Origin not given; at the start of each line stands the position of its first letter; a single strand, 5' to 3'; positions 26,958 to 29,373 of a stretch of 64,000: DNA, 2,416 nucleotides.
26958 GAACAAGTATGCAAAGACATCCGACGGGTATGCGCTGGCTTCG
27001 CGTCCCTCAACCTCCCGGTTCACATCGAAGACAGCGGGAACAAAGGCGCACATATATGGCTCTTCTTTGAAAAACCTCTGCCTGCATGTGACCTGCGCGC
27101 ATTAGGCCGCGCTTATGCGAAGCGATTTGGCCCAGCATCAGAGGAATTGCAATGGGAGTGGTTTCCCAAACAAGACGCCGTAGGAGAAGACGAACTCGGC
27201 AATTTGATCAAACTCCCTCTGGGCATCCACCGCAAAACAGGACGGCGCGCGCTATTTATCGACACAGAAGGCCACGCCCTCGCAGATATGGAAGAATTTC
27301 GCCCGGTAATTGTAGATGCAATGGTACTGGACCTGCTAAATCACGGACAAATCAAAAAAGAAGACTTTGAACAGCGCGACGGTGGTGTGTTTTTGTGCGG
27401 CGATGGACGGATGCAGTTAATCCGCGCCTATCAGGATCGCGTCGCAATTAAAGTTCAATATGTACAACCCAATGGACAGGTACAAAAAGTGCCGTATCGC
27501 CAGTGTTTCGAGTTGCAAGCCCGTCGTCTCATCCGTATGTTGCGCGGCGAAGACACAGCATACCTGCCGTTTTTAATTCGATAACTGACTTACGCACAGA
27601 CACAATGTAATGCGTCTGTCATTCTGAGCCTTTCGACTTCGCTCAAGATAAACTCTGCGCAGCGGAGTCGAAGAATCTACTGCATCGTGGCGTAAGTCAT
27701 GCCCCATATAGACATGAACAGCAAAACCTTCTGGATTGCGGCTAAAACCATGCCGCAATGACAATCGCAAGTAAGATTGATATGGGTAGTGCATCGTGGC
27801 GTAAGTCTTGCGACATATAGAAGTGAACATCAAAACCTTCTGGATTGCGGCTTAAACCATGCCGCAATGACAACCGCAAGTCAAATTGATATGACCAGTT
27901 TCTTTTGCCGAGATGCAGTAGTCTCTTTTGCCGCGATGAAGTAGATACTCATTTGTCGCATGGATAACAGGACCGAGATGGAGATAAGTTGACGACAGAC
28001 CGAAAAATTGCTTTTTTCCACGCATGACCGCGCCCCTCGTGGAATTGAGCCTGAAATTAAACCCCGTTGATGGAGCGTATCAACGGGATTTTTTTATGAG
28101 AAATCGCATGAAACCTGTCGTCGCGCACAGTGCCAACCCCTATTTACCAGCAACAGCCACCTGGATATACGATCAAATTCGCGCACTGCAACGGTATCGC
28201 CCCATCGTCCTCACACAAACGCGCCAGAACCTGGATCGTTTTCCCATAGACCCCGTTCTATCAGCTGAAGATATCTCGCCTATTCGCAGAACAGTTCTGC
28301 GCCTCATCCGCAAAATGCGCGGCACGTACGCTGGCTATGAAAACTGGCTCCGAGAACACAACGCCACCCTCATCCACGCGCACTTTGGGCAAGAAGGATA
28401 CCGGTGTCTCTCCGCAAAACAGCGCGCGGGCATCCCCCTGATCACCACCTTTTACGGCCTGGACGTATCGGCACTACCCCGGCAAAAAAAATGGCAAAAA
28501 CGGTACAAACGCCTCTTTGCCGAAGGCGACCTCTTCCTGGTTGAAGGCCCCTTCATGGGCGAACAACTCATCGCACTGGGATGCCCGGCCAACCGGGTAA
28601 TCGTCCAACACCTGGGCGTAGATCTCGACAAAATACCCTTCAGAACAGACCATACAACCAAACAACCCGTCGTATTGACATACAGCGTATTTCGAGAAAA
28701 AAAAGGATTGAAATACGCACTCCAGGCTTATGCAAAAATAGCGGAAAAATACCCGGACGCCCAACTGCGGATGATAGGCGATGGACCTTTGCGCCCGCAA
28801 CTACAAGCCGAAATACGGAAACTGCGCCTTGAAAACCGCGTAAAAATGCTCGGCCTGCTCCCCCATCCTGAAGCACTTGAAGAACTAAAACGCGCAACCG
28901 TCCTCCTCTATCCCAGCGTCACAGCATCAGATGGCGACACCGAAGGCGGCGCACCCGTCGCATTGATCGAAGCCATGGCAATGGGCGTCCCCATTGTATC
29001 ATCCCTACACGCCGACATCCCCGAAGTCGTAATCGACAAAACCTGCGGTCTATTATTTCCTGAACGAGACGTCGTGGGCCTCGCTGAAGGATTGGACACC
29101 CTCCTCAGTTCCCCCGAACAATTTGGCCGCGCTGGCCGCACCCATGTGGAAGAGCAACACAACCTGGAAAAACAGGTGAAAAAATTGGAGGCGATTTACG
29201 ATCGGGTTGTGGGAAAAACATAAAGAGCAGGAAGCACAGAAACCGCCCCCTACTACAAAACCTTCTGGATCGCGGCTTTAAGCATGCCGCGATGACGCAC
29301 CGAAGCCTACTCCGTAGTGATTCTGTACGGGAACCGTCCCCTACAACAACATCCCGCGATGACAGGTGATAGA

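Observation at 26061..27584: Stand-alone TPR-PrimPol (AEP) fusion gene immediately after the decayed CRISPR repeats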

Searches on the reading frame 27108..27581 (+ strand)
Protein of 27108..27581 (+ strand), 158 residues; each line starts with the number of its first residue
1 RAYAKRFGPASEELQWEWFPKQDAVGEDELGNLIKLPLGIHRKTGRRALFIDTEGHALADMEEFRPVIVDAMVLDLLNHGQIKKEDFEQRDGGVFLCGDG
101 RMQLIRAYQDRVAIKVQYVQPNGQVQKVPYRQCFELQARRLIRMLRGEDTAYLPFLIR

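Call 32: search_protein_representatives(protein=window:27108-27581:+)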
Query: 158 residues. Proteins with E-value up to 0.001 (for the whole library): 1425; up to 1e-10: 51; up to 1e-30: 1. The best 150 are listed.
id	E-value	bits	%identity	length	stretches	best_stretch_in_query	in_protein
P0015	3.2e-54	199.5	92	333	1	57-158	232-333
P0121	1.3e-30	122.7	57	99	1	61-158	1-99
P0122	4.4e-29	117.8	90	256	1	1-63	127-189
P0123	1.9e-28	115.7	31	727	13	52-90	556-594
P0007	1.0e-20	90.6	74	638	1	2-62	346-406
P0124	1.3e-19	87.0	69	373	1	3-64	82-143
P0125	1.3e-17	80.5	48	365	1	55-156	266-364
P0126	2.0e-17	79.9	65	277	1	2-66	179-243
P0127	2.0e-16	76.7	65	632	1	3-65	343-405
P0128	5.4e-16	75.3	50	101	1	62-156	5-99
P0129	2.6e-14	69.8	40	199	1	31-156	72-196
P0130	2.9e-14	69.6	42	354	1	57-156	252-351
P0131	9.0e-14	68.0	44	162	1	57-150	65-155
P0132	1.0e-13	67.9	43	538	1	57-156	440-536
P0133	1.1e-13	67.7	43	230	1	57-157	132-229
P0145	8.6e-12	61.6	54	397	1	8-89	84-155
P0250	5.0e-09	52.6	44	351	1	9-100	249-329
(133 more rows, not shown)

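Call 33: search_protein_families(library=pfam, proteins=[P0129, P0145, P0250, P0123, P0121, P0122], max_evalue=0.001)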
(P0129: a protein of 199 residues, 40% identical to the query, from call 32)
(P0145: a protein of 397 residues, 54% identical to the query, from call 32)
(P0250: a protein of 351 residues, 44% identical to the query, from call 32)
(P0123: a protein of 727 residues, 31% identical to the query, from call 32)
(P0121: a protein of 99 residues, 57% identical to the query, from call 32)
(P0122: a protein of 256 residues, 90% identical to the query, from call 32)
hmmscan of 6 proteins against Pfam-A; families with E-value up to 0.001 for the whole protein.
P0129 (199 aa): 1 family
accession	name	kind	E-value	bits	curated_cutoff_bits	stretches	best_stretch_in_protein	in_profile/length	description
PF01867.21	Cas_Cas1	-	3.3e-39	135.2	22.3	1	45-153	174-282/283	CRISPR associated protein Cas1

P0145 (397 aa): 2 families
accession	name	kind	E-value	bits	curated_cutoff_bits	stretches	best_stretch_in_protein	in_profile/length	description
PF01867.21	Cas_Cas1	-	2e-38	132.6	22.3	1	234-397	61-221/283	CRISPR associated protein Cas1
PF22548.2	AEP-TOTE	-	1e-29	104.2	27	1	30-155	100-229/230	TOTE conflict system, Archaeo-Eukaryotic Primase domain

P0250 (351 aa): 1 family
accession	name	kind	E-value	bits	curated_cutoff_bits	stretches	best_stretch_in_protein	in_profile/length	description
PF22548.2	AEP-TOTE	-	3e-36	125.6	27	1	102-308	3-218/230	TOTE conflict system, Archaeo-Eukaryotic Primase domain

P0123 (727 aa): 9 families
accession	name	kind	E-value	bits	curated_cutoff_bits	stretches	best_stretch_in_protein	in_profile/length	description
PF24545.1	Ig_TPPC8_2nd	-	3.2e-16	59.5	27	0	119-141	15-37/67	TPPC8 second Ig-like domain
PF15731.11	MqsA_antitoxin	-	3.1e-15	56.9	30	0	393-418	83-108/131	Antitoxin component of bacterial toxin-antitoxin system, MqsA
PF20507.4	DUF6733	-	2e-13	50.8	27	0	37-73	102-138/243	Family of unknown function (DUF6733)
PF16344.10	FecR_C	-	1.6e-08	34.9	24.4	0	449-464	4-19/70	FecR, C-terminal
PF10077.14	DUF2314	-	4.5e-08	33.7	22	0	608-669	13-74/134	Uncharacterized protein conserved in bacteria (DUF2314)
PF11513.13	TA0956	-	2.3e-05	25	25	0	647-693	31-77/110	Thermoplasma acidophilum protein TA0956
PF07683.19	CobW_C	-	0.00031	21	22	0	23-44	2-23/94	Cobalamin synthesis protein cobW C-terminal domain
PF06002.17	CST-I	-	0.00064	19.7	25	0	444-481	249-286/295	Alpha-2,3-sialyltransferase (CST-I)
PF12521.13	DUF3724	-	0.00072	19.7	22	0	39-48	4-13/23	Protein of unknown function (DUF3724)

P0121 (99 aa): 1 family
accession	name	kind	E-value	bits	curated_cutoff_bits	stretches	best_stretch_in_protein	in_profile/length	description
PF01867.21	Cas_Cas1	-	5.7e-13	49.1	22.3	1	1-51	234-283/283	CRISPR associated protein Cas1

P0122 (256 aa): 2 families
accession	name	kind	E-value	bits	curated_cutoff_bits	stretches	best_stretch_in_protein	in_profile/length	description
PF22548.2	AEP-TOTE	-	3.4e-44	151.6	27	1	2-202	17-227/230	TOTE conflict system, Archaeo-Eukaryotic Primase domain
PF01896.25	DNA_primase_S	-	0.00095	20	26.8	0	144-178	128-162/163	DNA primase small subunit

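Call 60: find_encoding_contigs(protein=P0145, flank=5000, max_places=3)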
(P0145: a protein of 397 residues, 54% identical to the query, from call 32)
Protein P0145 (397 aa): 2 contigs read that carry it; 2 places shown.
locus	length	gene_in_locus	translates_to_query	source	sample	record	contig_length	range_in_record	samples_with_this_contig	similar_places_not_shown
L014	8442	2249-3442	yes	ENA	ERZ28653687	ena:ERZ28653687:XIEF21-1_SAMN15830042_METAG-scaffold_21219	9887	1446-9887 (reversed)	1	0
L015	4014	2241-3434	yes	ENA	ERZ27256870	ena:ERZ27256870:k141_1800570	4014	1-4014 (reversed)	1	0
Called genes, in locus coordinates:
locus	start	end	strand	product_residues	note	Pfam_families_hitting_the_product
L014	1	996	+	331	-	?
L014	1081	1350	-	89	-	-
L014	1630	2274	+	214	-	-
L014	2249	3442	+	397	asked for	PF22548:AEP-TOTE, PF01867:Cas_Cas1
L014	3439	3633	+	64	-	-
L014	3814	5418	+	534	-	PF13091:PLDc_2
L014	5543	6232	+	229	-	PF03167:UDG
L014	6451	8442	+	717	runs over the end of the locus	-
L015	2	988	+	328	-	?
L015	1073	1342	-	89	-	-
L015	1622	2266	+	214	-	-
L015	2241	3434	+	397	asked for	PF22548:AEP-TOTE, PF01867:Cas_Cas1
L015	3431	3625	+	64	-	-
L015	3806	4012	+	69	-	?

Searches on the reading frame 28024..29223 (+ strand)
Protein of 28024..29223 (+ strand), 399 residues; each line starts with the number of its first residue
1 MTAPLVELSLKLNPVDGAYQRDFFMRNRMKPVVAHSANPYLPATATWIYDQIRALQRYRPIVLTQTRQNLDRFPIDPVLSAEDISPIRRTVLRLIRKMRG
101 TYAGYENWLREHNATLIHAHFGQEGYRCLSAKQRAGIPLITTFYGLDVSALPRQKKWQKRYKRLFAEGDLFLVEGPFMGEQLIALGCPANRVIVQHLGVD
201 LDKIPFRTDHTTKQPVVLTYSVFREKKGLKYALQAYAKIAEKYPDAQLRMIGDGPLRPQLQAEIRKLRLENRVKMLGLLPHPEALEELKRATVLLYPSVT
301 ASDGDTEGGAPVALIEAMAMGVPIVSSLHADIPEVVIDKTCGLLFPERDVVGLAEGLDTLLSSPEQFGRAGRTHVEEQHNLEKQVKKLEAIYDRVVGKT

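Call 9: search_protein_families(library=ncbifam, proteins=[window:28024-29223:+], max_evalue=0.001)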
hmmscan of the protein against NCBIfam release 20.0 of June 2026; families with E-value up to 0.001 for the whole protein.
window:28024-29223:+ (399 aa): 29 families (the best 25 are shown)
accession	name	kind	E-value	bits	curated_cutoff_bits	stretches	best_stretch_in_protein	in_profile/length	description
TIGR04005.1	wcaL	equivalog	4.8e-45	154.1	537.6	1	113-361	118-368/406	colanic acid biosynthesis glycosyltransferase WcaL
NF041876.1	EPS_EpsE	equivalog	9.8e-26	90.9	400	1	189-387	185-388/389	exopolysaccharide biosynthesis GT4 family glycosyltransferase EpsE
TIGR03999.1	thiol_BshA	equivalog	2e-25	89.5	273.7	1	129-396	106-374/375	N-acetyl-alpha-D-glucosaminyl L-malate synthase BshA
TIGR04063.1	stp3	hypoth_equivalog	1.9e-24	86.3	442.05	1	177-396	167-396/397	TIGR04063 family PEP-CTERM/XrtA system glycosyltransferase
NF038229.1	Glyco4_Geo_Pelo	equivalog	6.6e-17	61.5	400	1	114-396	56-337/338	GPMC system family 4 glycosyltransferase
NF053787.1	GlcN_PG_synth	equivalog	2.3e-16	59.6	480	1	105-396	74-360/361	N-acetylglucosaminyl phosphatidylglycerol synthase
TIGR03088.1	stp2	hypoth_equivalog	6.3e-16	58.4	409.05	1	222-395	202-373/374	TIGR03088 family PEP-CTERM/XrtA system glycosyltransferase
NF038298.1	EPS_HpsO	equivalog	5.2e-15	55.1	575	1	220-371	207-360/388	hormogonium polysaccharide biosynthesis glycosyltransferase HpsO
TIGR02149.1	glgA_Coryne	subfamily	1.2e-11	44.4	302.4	1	212-396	202-391/391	glycogen synthase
NF049988.1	MGlcDAGSynMgs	equivalog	5.8e-11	42.4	400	1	225-347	224-339/398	alpha-monoglucosyldiacylglycerol synthase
NF047684.1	TeichurnBiosyTuaC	equivalog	1.2e-10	40.8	550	1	113-396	108-390/391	teichuronic acid biosynthesis protein TuaC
NF050063.1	ProtGlycPglJ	equivalog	2.4e-10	40.2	500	1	162-364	139-333/363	N-acetylgalactosamine-N,N'-diacetylbacillosaminyl-diphospho-undecaprenol 4-alpha-N-acetylgalactosaminyltransferase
NF007396.0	PRK09922.1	equivalog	1.4e-09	37.3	385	1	169-362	137-325/361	lipopolysaccharide 1,6-galactosyltransferase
TIGR03449.1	mycothiol_MshA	equivalog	1.4e-09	37.3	462.5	1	115-395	104-403/406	D-inositol-3-phosphate glycosyltransferase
NF047880.1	glyco_SdgA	exception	3.6e-09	35.7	800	1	207-371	309-464/488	serine-aspartate repeat adhesin O-glycosyltransferase SdgA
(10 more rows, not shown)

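Call 47: find_encoding_contigs(protein=window:28024-29223:+, flank=6000, max_places=6)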
Protein window:28024-29223:+ (399 aa): no gene with exactly this product is on record in the collection.

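Call 48: find_encoding_contigs(protein=window:28096-29223:+, flank=6000, max_places=6)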
Protein window:28096-29223:+ (375 aa): no gene with exactly this product is on record in the collection.
